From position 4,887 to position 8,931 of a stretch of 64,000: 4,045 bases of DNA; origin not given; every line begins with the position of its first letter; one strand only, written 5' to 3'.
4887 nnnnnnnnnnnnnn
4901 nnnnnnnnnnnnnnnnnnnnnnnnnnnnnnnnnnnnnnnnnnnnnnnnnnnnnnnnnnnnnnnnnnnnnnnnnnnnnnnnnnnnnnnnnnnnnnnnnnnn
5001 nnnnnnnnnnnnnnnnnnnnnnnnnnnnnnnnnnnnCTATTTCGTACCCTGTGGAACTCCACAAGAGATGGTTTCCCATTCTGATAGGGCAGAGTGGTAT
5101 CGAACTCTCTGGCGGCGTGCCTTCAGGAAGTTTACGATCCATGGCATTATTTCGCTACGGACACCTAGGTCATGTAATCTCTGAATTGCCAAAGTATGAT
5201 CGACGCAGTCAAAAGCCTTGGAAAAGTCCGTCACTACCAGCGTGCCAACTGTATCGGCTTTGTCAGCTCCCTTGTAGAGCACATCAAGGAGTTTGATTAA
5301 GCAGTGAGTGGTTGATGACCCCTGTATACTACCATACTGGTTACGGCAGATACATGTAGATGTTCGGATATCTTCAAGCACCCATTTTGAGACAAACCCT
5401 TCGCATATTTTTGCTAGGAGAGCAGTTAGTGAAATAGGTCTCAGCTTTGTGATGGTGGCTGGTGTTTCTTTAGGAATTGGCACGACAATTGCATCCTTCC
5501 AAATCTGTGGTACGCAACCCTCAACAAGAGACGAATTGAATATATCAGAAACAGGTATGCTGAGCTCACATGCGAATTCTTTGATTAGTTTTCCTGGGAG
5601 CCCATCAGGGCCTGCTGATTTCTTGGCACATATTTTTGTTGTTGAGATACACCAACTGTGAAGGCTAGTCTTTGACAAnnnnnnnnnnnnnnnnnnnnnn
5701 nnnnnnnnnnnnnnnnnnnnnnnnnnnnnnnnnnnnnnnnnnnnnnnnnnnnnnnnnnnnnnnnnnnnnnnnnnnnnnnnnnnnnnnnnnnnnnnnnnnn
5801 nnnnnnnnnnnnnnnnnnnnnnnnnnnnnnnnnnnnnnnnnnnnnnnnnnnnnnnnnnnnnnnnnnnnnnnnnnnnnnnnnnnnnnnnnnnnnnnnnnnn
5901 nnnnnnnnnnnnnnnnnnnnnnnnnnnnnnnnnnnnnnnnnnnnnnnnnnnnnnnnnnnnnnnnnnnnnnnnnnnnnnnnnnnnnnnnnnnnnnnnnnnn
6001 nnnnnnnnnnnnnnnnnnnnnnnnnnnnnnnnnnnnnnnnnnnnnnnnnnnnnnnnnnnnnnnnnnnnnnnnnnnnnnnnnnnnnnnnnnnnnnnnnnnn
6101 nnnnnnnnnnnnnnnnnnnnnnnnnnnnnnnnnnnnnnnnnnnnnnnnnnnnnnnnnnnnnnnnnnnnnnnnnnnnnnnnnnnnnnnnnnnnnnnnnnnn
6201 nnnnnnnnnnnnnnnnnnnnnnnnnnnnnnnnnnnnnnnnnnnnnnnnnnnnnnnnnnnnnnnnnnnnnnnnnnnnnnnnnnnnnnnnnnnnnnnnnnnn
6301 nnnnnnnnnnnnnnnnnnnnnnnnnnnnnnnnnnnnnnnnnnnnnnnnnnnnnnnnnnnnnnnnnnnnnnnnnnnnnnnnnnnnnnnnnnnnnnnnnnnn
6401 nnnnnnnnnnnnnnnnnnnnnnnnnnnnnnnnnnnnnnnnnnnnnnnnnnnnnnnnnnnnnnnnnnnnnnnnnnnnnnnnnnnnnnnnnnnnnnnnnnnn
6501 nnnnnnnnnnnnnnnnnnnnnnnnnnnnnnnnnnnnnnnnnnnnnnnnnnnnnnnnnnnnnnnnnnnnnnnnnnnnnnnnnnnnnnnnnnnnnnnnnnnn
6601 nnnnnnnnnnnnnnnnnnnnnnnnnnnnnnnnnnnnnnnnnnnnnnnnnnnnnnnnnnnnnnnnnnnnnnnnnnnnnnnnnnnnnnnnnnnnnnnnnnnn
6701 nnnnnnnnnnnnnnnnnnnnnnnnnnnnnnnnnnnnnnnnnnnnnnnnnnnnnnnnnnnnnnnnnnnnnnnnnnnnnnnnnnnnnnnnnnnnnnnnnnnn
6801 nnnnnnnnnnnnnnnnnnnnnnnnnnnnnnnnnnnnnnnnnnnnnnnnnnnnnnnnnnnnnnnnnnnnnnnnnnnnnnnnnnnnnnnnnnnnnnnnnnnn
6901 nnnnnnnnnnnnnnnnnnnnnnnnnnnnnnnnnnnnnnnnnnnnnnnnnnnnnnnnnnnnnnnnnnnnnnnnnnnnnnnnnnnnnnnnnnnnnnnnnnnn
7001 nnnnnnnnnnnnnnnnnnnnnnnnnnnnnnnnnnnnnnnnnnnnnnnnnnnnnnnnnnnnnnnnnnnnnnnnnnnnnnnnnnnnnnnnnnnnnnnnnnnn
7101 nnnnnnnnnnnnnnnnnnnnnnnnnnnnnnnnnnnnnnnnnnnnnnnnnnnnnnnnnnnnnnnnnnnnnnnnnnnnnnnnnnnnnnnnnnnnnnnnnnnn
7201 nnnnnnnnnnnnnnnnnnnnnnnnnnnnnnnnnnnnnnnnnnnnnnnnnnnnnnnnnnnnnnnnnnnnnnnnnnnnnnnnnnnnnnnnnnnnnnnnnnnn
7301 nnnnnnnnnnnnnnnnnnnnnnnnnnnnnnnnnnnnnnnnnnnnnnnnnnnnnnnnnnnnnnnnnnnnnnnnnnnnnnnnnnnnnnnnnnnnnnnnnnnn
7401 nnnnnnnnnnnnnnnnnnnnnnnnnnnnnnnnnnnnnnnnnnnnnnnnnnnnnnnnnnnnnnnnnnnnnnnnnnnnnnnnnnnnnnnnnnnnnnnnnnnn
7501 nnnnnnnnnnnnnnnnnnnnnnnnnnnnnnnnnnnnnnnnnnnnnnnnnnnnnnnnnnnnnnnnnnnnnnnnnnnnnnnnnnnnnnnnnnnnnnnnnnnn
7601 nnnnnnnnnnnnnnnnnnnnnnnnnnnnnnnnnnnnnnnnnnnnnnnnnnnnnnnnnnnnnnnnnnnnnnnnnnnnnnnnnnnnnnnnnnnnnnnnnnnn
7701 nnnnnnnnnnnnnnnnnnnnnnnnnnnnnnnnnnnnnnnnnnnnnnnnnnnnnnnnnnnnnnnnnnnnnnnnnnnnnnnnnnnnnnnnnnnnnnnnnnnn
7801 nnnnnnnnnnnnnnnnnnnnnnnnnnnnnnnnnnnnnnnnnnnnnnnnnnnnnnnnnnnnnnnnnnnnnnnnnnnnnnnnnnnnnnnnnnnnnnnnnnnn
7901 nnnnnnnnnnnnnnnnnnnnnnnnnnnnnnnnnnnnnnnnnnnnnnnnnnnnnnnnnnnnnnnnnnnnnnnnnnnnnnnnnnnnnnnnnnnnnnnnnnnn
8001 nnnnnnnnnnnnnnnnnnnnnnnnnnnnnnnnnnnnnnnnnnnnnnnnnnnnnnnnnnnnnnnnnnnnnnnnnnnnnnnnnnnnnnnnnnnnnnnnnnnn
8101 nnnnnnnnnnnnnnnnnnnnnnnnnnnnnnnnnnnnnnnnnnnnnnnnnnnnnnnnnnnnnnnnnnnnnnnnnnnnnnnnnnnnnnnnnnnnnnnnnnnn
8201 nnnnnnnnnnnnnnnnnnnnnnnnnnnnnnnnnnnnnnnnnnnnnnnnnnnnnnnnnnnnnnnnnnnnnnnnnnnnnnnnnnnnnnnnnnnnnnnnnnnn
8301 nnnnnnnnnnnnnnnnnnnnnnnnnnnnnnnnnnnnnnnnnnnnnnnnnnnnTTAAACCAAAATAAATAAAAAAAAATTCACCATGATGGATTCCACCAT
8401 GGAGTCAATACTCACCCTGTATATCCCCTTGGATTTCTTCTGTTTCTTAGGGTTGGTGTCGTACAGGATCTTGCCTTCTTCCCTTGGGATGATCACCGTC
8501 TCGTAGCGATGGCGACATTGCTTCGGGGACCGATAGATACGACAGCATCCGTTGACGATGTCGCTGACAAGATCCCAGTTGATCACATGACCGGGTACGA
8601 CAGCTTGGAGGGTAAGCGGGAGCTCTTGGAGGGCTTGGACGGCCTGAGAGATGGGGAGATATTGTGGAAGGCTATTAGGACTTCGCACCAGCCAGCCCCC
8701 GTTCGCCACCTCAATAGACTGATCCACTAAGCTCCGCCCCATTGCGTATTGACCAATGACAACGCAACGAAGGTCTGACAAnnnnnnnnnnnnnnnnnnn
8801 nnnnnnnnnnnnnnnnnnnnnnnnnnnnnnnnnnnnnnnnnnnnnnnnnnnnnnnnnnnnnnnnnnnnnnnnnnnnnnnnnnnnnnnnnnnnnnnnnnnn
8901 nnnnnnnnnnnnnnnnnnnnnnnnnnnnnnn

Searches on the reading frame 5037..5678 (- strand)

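Call 46: search_protein_families(library=pfam, proteins=[window:5037-5678:-], max_evalue=0.01)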
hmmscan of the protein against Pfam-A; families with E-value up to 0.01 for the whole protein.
window:5037-5678:- (213 aa): 1 family
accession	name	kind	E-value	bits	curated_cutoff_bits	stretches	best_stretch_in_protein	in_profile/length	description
PF00078.32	RVT_1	-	3.1e-12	47.1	29.6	1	68-212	1-123/205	Reverse transcriptase (RNA-dependent DNA polymerase)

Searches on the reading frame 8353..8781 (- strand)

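Call 46: search_protein_families(library=pfam, proteins=[window:8353-8781:-], max_evalue=0.01)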
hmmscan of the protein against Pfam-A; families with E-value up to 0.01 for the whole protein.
window:8353-8781:- (142 aa): 2 families
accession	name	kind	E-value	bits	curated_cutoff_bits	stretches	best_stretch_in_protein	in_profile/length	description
PF13921.12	Myb_DNA-bind_6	-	0.004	17.8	22.9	1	68-99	19-45/60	Myb-like DNA-binding domain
PF00249.37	Myb_DNA-binding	-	0.0073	16.8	24.4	0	68-95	22-44/46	Myb-like DNA-binding domain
